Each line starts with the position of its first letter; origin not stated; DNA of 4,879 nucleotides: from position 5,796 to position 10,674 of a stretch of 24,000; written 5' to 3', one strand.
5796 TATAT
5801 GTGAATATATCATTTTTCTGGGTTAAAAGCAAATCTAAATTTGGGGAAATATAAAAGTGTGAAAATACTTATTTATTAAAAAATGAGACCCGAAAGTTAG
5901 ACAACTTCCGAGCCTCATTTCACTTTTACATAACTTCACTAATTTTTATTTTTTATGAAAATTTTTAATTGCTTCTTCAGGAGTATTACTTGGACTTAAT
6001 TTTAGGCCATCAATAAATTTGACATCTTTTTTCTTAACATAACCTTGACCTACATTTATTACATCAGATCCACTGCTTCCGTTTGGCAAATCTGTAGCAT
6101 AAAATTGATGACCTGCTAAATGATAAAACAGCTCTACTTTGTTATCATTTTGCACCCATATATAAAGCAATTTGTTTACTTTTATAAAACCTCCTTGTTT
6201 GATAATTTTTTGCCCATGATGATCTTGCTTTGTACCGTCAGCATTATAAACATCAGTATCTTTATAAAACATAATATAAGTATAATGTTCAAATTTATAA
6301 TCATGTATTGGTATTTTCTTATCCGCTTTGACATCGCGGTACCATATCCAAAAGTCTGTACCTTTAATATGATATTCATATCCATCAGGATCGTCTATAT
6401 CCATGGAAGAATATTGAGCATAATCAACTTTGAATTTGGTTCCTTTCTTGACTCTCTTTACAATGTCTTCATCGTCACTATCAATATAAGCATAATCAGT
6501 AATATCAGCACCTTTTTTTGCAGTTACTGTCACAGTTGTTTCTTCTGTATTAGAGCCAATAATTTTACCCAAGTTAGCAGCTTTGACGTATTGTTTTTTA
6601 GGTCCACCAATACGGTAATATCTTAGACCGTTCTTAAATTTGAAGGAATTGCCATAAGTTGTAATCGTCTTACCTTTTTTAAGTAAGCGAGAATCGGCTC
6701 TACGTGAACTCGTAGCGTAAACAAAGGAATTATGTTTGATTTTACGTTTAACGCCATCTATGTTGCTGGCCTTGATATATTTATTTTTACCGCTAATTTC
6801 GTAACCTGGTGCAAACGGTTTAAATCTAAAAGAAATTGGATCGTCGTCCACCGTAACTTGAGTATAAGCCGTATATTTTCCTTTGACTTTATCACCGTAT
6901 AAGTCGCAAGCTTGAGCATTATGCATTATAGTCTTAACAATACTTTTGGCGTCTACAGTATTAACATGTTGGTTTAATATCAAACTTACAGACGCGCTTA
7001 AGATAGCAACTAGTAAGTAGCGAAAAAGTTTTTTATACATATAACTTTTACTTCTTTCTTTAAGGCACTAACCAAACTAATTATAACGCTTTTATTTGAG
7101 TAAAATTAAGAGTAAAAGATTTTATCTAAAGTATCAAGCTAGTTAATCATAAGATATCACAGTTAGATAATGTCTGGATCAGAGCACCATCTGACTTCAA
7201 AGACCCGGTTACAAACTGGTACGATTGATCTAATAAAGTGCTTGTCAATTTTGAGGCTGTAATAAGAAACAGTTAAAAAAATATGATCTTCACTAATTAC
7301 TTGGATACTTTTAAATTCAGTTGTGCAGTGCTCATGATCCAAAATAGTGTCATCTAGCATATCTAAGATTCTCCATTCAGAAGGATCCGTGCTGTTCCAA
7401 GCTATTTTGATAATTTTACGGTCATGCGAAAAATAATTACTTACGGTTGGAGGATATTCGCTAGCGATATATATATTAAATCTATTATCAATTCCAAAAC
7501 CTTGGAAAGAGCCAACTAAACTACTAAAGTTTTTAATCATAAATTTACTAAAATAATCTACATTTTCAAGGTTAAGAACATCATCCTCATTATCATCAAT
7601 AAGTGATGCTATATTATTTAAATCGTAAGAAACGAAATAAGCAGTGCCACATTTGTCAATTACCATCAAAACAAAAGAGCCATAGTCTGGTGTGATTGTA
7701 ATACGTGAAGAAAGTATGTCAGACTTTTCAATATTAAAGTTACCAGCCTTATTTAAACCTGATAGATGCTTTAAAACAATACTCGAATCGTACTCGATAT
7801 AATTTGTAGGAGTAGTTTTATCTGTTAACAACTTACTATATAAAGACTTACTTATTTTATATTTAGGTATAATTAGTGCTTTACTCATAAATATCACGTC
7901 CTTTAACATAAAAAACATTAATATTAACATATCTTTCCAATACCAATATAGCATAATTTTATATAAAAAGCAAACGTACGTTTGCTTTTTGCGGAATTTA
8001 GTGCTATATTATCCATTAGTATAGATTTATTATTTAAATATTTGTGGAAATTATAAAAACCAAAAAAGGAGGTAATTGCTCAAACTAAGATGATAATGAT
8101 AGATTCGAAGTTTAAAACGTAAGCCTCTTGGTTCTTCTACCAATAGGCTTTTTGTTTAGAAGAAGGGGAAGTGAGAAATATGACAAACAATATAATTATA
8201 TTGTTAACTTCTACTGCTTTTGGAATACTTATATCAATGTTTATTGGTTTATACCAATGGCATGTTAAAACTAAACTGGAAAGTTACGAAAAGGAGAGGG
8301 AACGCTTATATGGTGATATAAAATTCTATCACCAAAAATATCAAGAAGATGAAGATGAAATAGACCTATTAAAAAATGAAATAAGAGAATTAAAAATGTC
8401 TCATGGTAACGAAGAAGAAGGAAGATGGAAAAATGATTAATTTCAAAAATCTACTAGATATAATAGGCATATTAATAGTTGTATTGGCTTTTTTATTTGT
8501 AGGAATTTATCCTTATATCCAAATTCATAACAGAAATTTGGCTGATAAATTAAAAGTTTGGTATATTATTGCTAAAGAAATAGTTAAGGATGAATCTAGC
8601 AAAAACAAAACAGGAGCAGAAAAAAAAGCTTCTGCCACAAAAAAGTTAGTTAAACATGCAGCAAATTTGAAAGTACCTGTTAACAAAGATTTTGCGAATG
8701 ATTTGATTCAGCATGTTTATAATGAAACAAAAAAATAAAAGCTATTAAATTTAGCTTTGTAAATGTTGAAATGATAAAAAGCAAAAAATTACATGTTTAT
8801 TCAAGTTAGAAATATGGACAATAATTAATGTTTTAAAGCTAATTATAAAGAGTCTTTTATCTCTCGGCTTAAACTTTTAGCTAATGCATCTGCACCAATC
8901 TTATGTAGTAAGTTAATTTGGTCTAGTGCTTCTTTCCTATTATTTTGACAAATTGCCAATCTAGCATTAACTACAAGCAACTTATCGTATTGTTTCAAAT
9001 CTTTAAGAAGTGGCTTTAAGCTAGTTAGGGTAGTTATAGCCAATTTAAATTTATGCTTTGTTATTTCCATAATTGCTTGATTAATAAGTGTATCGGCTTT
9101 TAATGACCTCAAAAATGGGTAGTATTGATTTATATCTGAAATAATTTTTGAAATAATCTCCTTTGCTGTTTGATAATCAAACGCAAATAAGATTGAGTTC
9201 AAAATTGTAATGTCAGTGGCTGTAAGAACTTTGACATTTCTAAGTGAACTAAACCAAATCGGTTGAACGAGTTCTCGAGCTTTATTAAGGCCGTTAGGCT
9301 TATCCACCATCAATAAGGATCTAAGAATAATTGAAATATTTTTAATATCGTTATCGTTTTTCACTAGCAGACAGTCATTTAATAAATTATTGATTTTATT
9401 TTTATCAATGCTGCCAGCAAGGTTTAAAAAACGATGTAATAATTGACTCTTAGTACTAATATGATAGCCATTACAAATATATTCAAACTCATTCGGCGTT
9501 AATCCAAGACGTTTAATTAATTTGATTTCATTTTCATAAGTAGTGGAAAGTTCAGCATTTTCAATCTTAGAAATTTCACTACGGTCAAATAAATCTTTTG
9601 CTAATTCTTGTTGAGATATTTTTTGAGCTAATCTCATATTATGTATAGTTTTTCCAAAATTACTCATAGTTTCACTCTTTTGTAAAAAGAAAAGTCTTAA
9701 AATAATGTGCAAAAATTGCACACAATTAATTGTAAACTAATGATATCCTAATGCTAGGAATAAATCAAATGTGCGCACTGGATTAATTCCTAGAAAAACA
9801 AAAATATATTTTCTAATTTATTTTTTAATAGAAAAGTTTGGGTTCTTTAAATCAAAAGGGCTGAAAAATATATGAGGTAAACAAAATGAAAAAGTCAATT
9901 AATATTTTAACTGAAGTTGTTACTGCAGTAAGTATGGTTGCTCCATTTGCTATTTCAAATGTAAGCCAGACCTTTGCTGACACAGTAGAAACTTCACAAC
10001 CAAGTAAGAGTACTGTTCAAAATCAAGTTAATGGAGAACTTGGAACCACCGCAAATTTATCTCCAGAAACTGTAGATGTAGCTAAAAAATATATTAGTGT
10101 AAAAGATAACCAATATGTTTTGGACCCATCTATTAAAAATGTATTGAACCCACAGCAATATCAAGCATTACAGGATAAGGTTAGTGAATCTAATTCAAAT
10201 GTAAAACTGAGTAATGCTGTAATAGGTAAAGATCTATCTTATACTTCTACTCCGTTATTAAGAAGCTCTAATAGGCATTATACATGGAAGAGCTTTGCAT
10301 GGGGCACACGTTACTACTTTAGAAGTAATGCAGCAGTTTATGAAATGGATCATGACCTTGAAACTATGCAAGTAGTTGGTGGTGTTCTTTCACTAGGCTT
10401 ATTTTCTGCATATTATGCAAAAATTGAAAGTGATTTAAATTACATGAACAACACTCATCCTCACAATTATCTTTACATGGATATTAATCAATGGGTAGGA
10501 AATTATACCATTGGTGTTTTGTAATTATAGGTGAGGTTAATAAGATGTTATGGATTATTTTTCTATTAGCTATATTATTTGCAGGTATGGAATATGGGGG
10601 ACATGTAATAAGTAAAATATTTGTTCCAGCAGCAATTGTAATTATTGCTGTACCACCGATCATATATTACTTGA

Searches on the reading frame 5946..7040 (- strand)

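Call 6: search_protein_families(library=pfam, proteins=[window:5946-7040:-], max_evalue=0.01)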
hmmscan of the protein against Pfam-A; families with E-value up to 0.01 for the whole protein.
window:5946-7040:- (364 aa): 1 family
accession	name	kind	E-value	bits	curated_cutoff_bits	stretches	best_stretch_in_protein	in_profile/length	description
PF03217.20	SlpA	-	9.8e-17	61.3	23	1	91-155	1-63/63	Surface layer protein A domain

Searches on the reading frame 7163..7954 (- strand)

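Call 6: search_protein_families(library=pfam, proteins=[window:7163-7954:-], max_evalue=0.01)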
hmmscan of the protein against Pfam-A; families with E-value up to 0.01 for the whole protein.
window:7163-7954:- (263 aa): 1 family
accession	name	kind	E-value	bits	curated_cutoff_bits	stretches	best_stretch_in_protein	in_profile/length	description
PF17312.8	Helveticin_J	-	1.1e-15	58.2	25.5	1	54-241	102-301/314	Bacteriocin helveticin-J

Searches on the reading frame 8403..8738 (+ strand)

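Call 6: search_protein_families(library=pfam, proteins=[window:8403-8738:+], max_evalue=0.01)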
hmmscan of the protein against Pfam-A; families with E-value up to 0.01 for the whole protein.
window:8403-8738:+ (111 aa): 1 family
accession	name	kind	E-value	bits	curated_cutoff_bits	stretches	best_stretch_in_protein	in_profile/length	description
PF09682.15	Phage_holin_6_1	-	4.4e-06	27.5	24.9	1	20-110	8-100/101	Bacteriophage holin of superfamily 6 (Holin_LLH)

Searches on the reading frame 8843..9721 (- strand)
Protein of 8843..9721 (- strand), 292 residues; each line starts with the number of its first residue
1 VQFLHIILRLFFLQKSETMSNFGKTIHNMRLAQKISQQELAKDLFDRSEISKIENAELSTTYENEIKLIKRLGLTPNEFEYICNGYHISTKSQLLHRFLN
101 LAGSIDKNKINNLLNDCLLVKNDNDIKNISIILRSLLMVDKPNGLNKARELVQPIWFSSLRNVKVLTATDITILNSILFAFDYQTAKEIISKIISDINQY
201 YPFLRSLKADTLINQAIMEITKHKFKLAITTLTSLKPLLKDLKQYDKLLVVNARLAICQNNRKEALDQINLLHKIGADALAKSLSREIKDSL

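Call 6: search_protein_families(library=pfam, proteins=[window:8843-9721:-], max_evalue=0.01)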
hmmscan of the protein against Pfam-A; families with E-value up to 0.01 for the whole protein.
window:8843-9721:- (292 aa): 3 families
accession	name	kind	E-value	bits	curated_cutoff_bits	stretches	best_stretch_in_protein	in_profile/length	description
PF01381.28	HTH_3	-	3.8e-07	30.5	23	1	27-79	2-55/55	Helix-turn-helix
PF13560.12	HTH_31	-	0.00052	20.7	27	1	22-78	2-60/64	Helix-turn-helix domain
PF12844.13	HTH_19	-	0.0042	17.4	30.2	1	23-78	1-57/64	Helix-turn-helix domain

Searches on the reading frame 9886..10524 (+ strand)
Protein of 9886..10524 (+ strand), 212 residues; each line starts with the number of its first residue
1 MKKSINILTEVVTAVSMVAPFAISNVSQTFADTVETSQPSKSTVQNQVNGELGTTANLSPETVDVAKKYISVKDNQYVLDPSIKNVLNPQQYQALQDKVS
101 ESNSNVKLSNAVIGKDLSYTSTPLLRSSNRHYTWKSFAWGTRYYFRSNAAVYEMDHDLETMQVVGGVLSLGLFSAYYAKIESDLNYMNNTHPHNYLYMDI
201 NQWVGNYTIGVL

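Call 6: search_protein_families(library=pfam, proteins=[window:9886-10524:+], max_evalue=0.01)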
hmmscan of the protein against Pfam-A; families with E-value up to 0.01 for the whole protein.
window:9886-10524:+ (212 aa): 0 families

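Call 38: search_protein_families(library=ncbifam, proteins=[window:9886-10524:+], max_evalue=0.01)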
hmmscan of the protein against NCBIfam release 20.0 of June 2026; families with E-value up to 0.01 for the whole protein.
window:9886-10524:+ (212 aa): 1 family
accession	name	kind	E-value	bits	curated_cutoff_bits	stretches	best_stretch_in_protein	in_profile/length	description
NF038054.1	T3SS_SctI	equivalog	0.0081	16.3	39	0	82-120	32-70/76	type III secretion system inner rod subunit SctI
